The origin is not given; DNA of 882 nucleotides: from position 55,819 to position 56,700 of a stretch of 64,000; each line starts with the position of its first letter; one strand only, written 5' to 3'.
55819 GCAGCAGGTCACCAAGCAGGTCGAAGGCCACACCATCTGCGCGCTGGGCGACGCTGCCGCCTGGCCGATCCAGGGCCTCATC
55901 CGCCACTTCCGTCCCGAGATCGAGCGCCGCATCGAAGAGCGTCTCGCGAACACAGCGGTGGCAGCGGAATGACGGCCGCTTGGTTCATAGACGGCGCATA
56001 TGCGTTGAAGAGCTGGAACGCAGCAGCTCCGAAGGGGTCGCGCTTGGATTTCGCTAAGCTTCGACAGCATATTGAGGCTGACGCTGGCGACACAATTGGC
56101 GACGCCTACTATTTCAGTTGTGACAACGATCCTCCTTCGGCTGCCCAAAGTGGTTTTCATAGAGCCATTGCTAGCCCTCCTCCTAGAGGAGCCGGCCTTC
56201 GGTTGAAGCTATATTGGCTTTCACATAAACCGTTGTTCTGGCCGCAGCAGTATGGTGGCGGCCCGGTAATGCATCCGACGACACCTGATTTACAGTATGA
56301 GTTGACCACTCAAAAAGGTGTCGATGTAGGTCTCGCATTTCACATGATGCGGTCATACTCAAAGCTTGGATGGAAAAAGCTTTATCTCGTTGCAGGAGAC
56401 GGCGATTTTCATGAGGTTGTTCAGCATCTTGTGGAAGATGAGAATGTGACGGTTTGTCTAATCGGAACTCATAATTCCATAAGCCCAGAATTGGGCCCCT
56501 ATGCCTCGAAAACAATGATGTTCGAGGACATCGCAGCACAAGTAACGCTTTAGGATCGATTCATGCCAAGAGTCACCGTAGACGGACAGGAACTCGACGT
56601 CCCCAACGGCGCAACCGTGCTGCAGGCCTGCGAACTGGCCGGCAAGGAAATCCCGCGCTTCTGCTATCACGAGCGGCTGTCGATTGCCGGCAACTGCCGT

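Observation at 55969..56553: AT-rich NYN/LabA-type predicted RNase gene translationally spliced between nuoF and nuoG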

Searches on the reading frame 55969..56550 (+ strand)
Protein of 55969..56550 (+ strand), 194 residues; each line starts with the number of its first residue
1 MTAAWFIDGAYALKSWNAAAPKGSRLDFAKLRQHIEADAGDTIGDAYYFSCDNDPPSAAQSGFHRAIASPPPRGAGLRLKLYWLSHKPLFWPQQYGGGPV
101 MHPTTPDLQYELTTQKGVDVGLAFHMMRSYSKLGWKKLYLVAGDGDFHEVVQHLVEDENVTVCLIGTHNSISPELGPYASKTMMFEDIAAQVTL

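Call 5: search_protein_families(library=pfam, proteins=[window:55969-56550:+], max_evalue=0.01)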
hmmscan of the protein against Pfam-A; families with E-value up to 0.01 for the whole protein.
window:55969-56550:+ (194 aa): 2 families
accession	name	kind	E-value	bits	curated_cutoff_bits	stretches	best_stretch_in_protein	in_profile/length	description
PF01936.24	NYN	-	8e-09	36.6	24.2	1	6-175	5-134/145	NYN domain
PF00781.29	DAGK_cat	-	0.00033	20.7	23.6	1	108-176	29-100/125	Diacylglycerol kinase catalytic domain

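Call 6: search_protein_families(library=ncbifam, proteins=[window:55969-56550:+], max_evalue=0.1)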
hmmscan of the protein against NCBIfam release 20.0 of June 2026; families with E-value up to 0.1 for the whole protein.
window:55969-56550:+ (194 aa): 2 families
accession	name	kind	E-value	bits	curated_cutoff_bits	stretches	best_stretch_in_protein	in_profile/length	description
TIGR00147.1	TIGR00147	subfamily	0.0054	15.7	118.65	1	109-176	36-102/296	YegS/Rv2252/BmrU family lipid kinase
NF002116.0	PRK00951.2-6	equivalog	0.07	13.1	269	1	117-164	30-76/197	imidazoleglycerol-phosphate dehydratase HisB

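Call 7: search_protein_families(library=padloc, proteins=[window:55969-56550:+], max_evalue=0.1)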
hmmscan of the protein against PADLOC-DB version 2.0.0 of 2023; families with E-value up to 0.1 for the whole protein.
window:55969-56550:+ (194 aa): 1 family
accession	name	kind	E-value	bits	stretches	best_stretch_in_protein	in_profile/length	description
PDLC01154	NYN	-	2.1e-05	22.1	1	117-192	230-302/310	"LabA-like protein, NYN family nuclease"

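Call 8: find_homologous_proteins(query=window:55969-56550:+)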
Query window:55969-56550:+ (194 aa): 283 proteins with E <= 0.001 among 341 candidates; the best 120 are listed.
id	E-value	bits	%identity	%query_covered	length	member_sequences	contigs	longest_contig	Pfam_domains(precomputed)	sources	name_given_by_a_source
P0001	3.5e-90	319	70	100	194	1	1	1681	PF01936.25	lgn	-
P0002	1.0e-82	295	64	99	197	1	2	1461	PF01936.25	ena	-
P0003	2.3e-82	294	66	99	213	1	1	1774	PF01936.25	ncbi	-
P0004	2.2e-81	290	66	99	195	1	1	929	PF01936.25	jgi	jgi:uncharacterized LabA/DUF88 family protein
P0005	1.1e-80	288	65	99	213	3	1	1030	PF01936.25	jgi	jgi:hypothetical protein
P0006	4.1e-80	286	64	99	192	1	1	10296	PF01936.25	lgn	-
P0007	6.1e-79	282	64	99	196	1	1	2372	PF01936.25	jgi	jgi:uncharacterized LabA/DUF88 family protein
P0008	1.4e-78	281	65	99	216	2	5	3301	PF01936.25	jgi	jgi:uncharacterized LabA/DUF88 family protein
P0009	4.6e-78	280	63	99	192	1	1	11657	PF01936.25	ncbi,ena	-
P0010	2.6e-77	277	64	99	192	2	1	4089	PF01936.25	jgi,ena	-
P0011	7.3e-77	276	60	99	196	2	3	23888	PF01936.25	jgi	jgi:uncharacterized LabA/DUF88 family protein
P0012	2.0e-76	274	61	100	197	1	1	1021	PF01936.25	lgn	-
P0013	6.7e-76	272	65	92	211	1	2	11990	PF01936.25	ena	-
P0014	1.1e-75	272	61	100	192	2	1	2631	PF01936.25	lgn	-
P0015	1.2e-74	268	63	99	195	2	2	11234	PF01936.25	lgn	-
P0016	1.2e-74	268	64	99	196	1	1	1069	PF01936.25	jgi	jgi:hypothetical protein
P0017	1.9e-74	268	61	100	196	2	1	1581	PF01936.25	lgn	-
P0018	3.5e-74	267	62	99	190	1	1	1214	PF01936.25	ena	-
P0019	3.7e-74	267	62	97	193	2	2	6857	PF01936.25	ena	-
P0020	1.1e-73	265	63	92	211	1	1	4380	PF01936.25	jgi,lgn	jgi:uncharacterized LabA/DUF88 family protein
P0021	1.2e-73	265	60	100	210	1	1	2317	PF01936.25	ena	-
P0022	1.6e-73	265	61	99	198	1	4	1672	PF01936.25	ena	-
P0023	2.4e-73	264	65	92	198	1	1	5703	PF01936.25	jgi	jgi:hypothetical protein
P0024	2.5e-73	264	62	99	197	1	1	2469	PF01936.25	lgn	-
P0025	2.8e-73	264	60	99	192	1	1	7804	PF01936.25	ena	-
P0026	1.1e-72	262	63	92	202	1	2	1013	PF01936.25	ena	-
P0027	1.3e-72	262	61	99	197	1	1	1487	PF01936.25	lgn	-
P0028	1.1e-71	259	58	99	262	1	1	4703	PF01936.25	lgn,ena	-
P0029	1.2e-71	259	60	99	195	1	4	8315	PF01936.25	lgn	-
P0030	1.7e-71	258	59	99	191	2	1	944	PF01936.25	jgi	jgi:uncharacterized LabA/DUF88 family protein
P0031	3.0e-71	257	60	99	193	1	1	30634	PF01936.25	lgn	-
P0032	3.7e-71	257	60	98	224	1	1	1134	PF01936.25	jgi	jgi:uncharacterized LabA/DUF88 family protein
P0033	3.8e-71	257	57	100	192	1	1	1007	PF01936.25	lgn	-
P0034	4.4e-71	257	60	99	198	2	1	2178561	PF01936.25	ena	-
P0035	5.1e-71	257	60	99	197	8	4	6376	PF01936.25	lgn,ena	-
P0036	5.6e-71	256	60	97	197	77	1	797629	PF01936.25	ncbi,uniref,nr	ncbi:NYN domain-containing protein [Pseudomonas oryzihabitans]|uniref:NYN domain-containing protein 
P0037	9.4e-71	256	59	99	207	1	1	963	PF01936.25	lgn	-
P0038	1.8e-70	255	58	98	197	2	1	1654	PF01936.25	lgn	-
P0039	8.6e-70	253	59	97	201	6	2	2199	PF01936.25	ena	-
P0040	1.0e-69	252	61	98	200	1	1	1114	PF01936.25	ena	-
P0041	1.5e-69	252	58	98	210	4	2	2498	PF01936.25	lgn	-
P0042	1.6e-69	252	60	99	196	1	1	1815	PF01936.25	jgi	-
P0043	1.7e-69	252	58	99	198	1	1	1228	PF01936.25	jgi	jgi:uncharacterized LabA/DUF88 family protein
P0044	2.0e-69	251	60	98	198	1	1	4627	PF01936.25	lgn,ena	-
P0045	2.7e-69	251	60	97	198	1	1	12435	PF01936.25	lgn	-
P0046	3.6e-69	251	58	99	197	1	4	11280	PF01936.25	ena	-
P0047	5.0e-69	250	58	99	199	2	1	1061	PF01936.25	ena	-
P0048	5.4e-69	250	58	98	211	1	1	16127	PF01936.25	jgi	jgi:uncharacterized LabA/DUF88 family protein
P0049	1.1e-68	249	58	99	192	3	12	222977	PF01936.25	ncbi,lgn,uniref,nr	ncbi:NYN domain-containing protein [Pseudomonas sp. fls2-241-R2A-110]|uniref:NYN domain-containing p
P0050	1.1e-68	249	57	98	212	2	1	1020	PF01936.25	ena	-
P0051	1.2e-68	249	58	98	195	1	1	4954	PF01936.25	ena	-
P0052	1.4e-68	249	58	97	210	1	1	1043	PF01936.25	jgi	jgi:uncharacterized LabA/DUF88 family protein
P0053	1.5e-68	249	56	99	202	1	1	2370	PF01936.25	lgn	-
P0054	2.8e-68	248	58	98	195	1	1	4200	PF01936.25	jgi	jgi:uncharacterized LabA/DUF88 family protein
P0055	4.0e-68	247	57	98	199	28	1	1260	PF01936.25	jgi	jgi:uncharacterized LabA/DUF88 family protein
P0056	6.1e-68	246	58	98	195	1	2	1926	PF01936.25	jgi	jgi:uncharacterized LabA/DUF88 family protein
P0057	7.3e-68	246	57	99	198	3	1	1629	PF01936.25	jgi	jgi:uncharacterized LabA/DUF88 family protein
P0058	8.6e-68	246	57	99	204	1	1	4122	PF01936.25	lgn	-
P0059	9.7e-68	246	58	98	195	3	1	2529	PF01936.25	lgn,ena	-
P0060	1.1e-67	246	58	98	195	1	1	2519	PF01936.25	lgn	-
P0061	1.2e-67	246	58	99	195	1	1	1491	PF01936.25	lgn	-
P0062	1.2e-67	246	58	98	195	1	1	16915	PF01936.25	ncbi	-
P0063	1.6e-67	245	57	98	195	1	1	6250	PF01936.25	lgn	-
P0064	2.3e-67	245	58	99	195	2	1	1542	PF01936.25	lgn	-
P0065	2.9e-67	244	57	99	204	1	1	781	PF01936.25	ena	-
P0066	3.4e-67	244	56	99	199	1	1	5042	PF01936.25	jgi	jgi:uncharacterized LabA/DUF88 family protein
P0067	3.7e-67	244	57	99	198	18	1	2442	PF01936.25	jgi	jgi:uncharacterized LabA/DUF88 family protein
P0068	4.1e-67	244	57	98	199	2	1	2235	PF01936.25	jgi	jgi:uncharacterized LabA/DUF88 family protein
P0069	4.5e-67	244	58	99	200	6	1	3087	PF01936.25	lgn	-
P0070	6.1e-67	243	56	98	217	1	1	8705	PF01936.25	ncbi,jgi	jgi:uncharacterized LabA/DUF88 family protein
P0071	6.4e-67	243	57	98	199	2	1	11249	PF01936.25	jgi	jgi:uncharacterized LabA/DUF88 family protein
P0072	7.3e-67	243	56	99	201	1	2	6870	PF01936.25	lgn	-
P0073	1.1e-66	242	58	99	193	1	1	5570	PF01936.25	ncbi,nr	ncbi:MAG TPA: NYN domain-containing protein [Polyangiaceae bacterium]|nr:NYN domain-containing prote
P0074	1.2e-66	242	57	98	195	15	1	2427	PF01936.25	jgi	jgi:uncharacterized LabA/DUF88 family protein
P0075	1.7e-66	242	56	98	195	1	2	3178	PF01936.25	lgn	-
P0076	2.0e-66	242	56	98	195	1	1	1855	PF01936.25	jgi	jgi:uncharacterized LabA/DUF88 family protein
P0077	2.3e-66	241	56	98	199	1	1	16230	PF01936.25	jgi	jgi:uncharacterized LabA/DUF88 family protein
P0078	2.5e-66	241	56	99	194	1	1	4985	PF01936.25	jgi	jgi:uncharacterized LabA/DUF88 family protein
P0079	3.0e-66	241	55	98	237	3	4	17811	PF01936.25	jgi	-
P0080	3.2e-66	241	57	99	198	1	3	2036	PF01936.25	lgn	-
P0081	4.1e-66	241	58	99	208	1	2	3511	PF01936.25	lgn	-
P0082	4.2e-66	240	56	99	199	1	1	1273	PF01936.25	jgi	jgi:uncharacterized LabA/DUF88 family protein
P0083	4.8e-66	240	55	98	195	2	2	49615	PF01936.25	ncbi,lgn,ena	-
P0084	5.2e-66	240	55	99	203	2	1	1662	PF01936.25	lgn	-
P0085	6.1e-66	240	58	96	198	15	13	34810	PF01936.25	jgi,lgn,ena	-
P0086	6.7e-66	240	53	99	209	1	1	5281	PF01936.25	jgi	jgi:uncharacterized LabA/DUF88 family protein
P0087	9.2e-66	239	56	99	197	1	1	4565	PF01936.25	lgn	-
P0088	9.5e-66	239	55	99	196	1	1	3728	PF01936.25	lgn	-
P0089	1.2e-65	239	57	96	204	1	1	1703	PF01936.25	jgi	jgi:uncharacterized LabA/DUF88 family protein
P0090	1.2e-65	239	58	99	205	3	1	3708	PF01936.25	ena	-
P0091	1.2e-65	239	56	98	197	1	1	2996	PF01936.25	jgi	jgi:uncharacterized LabA/DUF88 family protein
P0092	1.5e-65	239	55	98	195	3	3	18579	PF01936.25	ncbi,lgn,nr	ncbi:MAG TPA: NYN domain-containing protein [Polyangiaceae bacterium]|nr:NYN domain-containing prote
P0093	1.7e-65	238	55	98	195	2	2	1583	PF01936.25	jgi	jgi:uncharacterized LabA/DUF88 family protein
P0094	1.7e-65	238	56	98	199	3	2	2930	PF01936.25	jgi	jgi:uncharacterized LabA/DUF88 family protein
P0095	2.0e-65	238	56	99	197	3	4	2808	PF01936.25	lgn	-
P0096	2.0e-65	238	56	98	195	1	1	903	PF01936.25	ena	-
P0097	2.2e-65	238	56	98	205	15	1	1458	PF01936.25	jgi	jgi:uncharacterized LabA/DUF88 family protein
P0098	2.3e-65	238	55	98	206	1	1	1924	PF01936.25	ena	-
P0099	2.8e-65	238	57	99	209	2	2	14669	PF01936.25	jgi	jgi:uncharacterized LabA/DUF88 family protein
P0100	3.0e-65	238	56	99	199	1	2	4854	PF01936.25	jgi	jgi:uncharacterized LabA/DUF88 family protein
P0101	3.3e-65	238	56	99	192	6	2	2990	PF01936.25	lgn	-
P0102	3.4e-65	238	55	99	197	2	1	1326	PF01936.25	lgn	-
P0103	3.5e-65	237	57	99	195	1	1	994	PF01936.25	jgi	jgi:uncharacterized LabA/DUF88 family protein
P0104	4.6e-65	237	55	98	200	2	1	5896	PF01936.25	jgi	jgi:uncharacterized LabA/DUF88 family protein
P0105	6.2e-65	237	56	99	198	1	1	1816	PF01936.25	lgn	-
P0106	6.3e-65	237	57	99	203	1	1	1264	PF01936.25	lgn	-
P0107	6.8e-65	237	54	99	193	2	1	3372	PF01936.25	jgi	jgi:uncharacterized LabA/DUF88 family protein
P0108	8.4e-65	236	54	99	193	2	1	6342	PF01936.25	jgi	-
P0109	8.5e-65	236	56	99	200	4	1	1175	PF01936.25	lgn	-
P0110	9.1e-65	236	56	99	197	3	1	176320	PF01936.25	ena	-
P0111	9.9e-65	236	54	99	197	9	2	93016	PF01936.25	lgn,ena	-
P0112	1.1e-64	236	58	92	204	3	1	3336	PF01936.25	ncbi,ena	-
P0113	1.2e-64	236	56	98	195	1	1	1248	PF01936.25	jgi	-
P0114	1.6e-64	235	54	99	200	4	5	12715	PF01936.25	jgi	jgi:uncharacterized LabA/DUF88 family protein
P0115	1.7e-64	235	57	98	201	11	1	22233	PF01936.25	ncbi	-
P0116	1.7e-64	235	54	99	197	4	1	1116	PF01936.25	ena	-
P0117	1.9e-64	235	55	99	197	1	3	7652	PF01936.25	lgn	-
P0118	2.1e-64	235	54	100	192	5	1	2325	PF01936.25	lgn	-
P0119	2.4e-64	235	56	99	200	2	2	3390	PF01936.25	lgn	-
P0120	2.6e-64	235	55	98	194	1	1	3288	PF01936.25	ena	-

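Call 9: find_encoding_contigs(protein=window:55969-56550:+, flank=10000, max_places=6)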
Protein window:55969-56550:+ (194 aa): no gene with exactly this product is on record in the collection.

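Call 10: find_encoding_contigs(protein=P0036, flank=8000, max_places=4)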
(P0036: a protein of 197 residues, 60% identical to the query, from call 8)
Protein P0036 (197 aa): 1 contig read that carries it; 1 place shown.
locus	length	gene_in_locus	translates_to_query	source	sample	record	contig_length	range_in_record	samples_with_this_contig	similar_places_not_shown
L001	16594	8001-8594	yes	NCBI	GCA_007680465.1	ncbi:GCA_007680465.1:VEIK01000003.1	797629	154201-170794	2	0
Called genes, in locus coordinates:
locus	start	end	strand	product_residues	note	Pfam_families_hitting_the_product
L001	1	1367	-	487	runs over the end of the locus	PF00171:Aldedh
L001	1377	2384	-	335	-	PF04958:AstA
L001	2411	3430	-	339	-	PF04958:AstA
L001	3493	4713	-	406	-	PF00202:Aminotran_3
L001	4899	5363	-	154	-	-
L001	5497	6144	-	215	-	PF12766:Pyridox_oxase_2, PF01243:PNPOx_N, PF10590:PNP_phzG_C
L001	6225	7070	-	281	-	PF00691:OmpA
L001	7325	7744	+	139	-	-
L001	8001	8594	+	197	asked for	PF01936:NYN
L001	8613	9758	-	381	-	PF00144:Beta-lactamase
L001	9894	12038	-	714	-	PF00270:DEAD (weak), PF13307:Helicase_C_2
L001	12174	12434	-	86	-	PF06611:DUF1145 (weak)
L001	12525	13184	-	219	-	-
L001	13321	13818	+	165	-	PF19742:DUF6231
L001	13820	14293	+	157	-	PF17775:YchJ_M-like, PF02810:SEC-C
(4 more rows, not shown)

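Call 12: find_related_loci(query=A1, collection=genome_contigs, flank=6000)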
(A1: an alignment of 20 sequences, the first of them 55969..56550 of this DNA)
Query A1 (194 aa) in genome_contigs; peptide patterns used: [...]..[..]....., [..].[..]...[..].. (x = any residue, [..] = any of these).
197 stretches matched a pattern; 113 encode a relative of the query (tblastn E <= 1e-3); the best 80 are kept; 80 distinct loci.
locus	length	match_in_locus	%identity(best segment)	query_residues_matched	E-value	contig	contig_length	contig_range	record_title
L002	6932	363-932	64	1-192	6e-82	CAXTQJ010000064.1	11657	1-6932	MAG TPA_asm: uncultured Sphingomonadaceae bacterium isolate public_SRR14722128_metawrap_bin.1 genome assembly, contig: p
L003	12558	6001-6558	61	4-192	3e-77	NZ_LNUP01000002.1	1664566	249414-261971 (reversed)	Pseudomonas sp. EpS/L25 strain EpSL25 Scaffold_10, whole genome shotgun sequence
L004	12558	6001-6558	60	4-192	2e-77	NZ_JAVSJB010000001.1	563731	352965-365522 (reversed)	Pseudomonas oryzihabitans strain GXM4 ctg_1, whole genome shotgun sequence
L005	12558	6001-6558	61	4-192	2e-77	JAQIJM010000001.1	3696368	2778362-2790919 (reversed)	MAG: Pseudomonas oryzihabitans isolate bin21 tig00000141, whole genome shotgun sequence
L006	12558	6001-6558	61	4-192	7e-77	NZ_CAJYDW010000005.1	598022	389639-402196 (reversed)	MAG: uncultured Pseudomonas sp. isolate S3C122_SP339, whole genome shotgun sequence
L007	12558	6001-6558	61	4-192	3e-76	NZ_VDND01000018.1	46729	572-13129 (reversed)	Pseudomonas oryzihabitans strain DE0602 NODE_18_length_46729_cov_23.506450, whole genome shotgun sequence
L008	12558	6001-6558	60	4-192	6e-76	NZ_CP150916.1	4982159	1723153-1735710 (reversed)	Pseudomonas aestiva strain DGS32 chromosome, complete genome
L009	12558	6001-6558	60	4-192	2e-75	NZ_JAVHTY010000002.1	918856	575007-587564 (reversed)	Pseudomonas sp. 102515 contig00002, whole genome shotgun sequence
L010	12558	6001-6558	60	4-192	5e-75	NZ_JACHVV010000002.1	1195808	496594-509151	Pseudomonas sp. AS2.8 Ga0372456_02, whole genome shotgun sequence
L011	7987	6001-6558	59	4-192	1e-74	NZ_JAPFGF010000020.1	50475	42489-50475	Pseudomonas benzopyrenica strain BaP3 scaffold20, whole genome shotgun sequence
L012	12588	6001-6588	56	1-192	4e-72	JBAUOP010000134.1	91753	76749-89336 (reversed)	MAG: Acidobacteriaceae bacterium isolate MFD04660_ilm_asm_bin19 k127_50170, whole genome shotgun sequence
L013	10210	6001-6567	57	2-192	6e-71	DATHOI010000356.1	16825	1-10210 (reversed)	MAG TPA_asm: Polyangiaceae bacterium isolate SMAG_U12680 k141_4722454, whole genome shotgun sequence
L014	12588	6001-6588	56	1-192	6e-71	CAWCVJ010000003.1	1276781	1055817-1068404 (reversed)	MAG: Terriglobia bacterium isolate MFD01689.bin.1.114 genome assembly, contig: contig_54622, whole genome shotgun sequen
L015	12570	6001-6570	56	2-193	8e-70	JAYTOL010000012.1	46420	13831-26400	MAG: Deltaproteobacteria bacterium isolate GFS_4088 GFS_4088_11, whole genome shotgun sequence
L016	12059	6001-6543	58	1-179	7e-70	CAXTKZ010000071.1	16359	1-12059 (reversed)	MAG TPA_asm: uncultured Acidobacteriaceae bacterium isolate public_SRR13125477_metawrap_bin.1 genome assembly, contig: p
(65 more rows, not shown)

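Call 17: find_related_loci(query=A1, collection=metagenome_contigs, flank=5000)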
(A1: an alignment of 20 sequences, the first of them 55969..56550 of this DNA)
Query A1 (194 aa) in metagenome_contigs; peptide patterns used: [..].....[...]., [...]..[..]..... (x = any residue, [..] = any of these).
563 stretches matched a pattern; 176 encode a relative of the query (tblastn E <= 1e-3); the best 80 are kept; 80 distinct loci.
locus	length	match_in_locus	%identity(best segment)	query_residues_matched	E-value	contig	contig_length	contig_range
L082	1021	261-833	63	1-194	3e-90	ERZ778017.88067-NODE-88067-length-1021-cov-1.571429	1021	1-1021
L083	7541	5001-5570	65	1-192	4e-82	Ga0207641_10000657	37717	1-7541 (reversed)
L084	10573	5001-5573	65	1-193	5e-82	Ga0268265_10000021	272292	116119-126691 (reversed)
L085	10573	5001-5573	65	1-193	5e-82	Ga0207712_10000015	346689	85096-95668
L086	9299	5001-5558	60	4-192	1e-76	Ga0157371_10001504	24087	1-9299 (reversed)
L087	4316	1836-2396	59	4-193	2e-76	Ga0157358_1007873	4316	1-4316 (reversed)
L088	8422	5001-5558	61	4-192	4e-76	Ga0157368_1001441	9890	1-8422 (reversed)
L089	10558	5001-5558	60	4-192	3e-76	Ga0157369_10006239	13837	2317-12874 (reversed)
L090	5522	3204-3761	60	4-192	2e-75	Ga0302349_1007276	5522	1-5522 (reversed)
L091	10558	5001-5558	60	4-192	4e-75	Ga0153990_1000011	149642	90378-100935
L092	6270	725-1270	61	4-188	6e-74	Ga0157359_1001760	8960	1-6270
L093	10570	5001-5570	58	2-193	2e-72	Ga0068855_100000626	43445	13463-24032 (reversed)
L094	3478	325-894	57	2-193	5e-72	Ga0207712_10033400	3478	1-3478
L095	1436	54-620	58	3-193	2e-75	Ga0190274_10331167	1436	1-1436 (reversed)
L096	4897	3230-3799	57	2-193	6e-71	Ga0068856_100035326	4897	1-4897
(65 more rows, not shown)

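Call 33: find_encoding_contigs(protein=P0001, flank=3000, max_places=3)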
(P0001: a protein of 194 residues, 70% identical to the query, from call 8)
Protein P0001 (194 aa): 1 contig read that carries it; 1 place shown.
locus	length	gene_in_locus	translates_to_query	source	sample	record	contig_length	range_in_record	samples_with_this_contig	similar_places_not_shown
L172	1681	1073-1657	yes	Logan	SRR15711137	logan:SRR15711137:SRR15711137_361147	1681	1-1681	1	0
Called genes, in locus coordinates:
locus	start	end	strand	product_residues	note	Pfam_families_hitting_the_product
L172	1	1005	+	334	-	?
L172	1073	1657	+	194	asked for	PF01936:NYN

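Call 34: find_encoding_contigs(protein=P0034, flank=6000, max_places=3)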
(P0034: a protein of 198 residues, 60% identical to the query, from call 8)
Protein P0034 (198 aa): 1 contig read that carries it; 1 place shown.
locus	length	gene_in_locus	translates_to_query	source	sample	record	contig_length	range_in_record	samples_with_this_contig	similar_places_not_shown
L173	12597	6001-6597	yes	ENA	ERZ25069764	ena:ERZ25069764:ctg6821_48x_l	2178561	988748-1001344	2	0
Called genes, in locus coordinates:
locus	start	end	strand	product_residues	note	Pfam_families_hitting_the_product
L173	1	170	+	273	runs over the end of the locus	PF00459:Inositol_P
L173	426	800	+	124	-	PF00507:Oxidored_q4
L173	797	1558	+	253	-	PF01058:Oxidored_q6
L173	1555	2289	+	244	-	-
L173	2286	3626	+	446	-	-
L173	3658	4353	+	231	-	PF01257:2Fe-2S_thioredx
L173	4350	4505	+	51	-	-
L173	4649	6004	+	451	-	PF01512:Complex1_51K, PF10531:SLBB (weak), PF22461:SLBB_2, PF10589:NADH_4Fe-4S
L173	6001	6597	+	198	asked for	PF01936:NYN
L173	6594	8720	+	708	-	PF00111:Fer2, PF13510:Fer2_4, PF10588:NADH-G_4Fe-4S_3, PF00205:TPP_enzyme_M (faint), PF22117:Fer4_Nqo3, PF22151:Fer4_NDSU1, PF00384:Molybdopterin, PF09326:NADH_dhqG_C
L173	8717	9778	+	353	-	PF00146:NADHdh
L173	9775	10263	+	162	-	PF13183:Fer4_8 (faint), PF14697:Fer4_21 (faint), PF12797:Fer4_2 (faint), PF00037:Fer4 (weak), PF13187:Fer4_9, PF13237:Fer4_10 (weak), PF12838:Fer4_7, PF00037:Fer4, +3 more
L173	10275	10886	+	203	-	PF00499:Oxidored_q3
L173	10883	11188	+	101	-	PF00420:Oxidored_q2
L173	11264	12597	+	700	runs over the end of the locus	PF00662:Proton_antipo_N, PF00361:Proton_antipo_M, PF06455:NADH5_C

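Call 35: find_encoding_contigs(protein=P0006, flank=6000, max_places=3)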
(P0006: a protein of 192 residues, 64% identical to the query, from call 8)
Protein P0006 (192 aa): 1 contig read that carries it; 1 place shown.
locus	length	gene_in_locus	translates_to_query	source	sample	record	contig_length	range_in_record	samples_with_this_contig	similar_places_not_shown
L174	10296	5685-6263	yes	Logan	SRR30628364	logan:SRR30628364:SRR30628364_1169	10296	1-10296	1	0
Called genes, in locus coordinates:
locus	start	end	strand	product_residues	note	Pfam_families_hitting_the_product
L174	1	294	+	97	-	?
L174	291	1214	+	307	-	PF00329:Complex1_30kDa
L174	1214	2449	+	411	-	PF00346:Complex1_49kDa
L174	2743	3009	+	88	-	-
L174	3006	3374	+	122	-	PF12680:SnoaL_2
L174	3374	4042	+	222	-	PF01257:2Fe-2S_thioredx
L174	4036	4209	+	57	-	-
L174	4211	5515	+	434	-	PF01512:Complex1_51K, PF10531:SLBB (weak), PF22461:SLBB_2, PF10589:NADH_4Fe-4S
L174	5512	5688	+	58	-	-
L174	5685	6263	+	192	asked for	PF01936:NYN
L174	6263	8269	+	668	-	PF00111:Fer2, PF13510:Fer2_4, PF10588:NADH-G_4Fe-4S_3, PF22117:Fer4_Nqo3, PF22151:Fer4_NDSU1, PF00384:Molybdopterin, PF09326:NADH_dhqG_C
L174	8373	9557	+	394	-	PF00146:NADHdh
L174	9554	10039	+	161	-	PF14697:Fer4_21 (faint), PF12797:Fer4_2 (faint), PF13237:Fer4_10 (weak), PF12800:Fer4_4 (faint), PF12838:Fer4_7, PF13183:Fer4_8 (weak), PF13187:Fer4_9, PF00037:Fer4, +2 more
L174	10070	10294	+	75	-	?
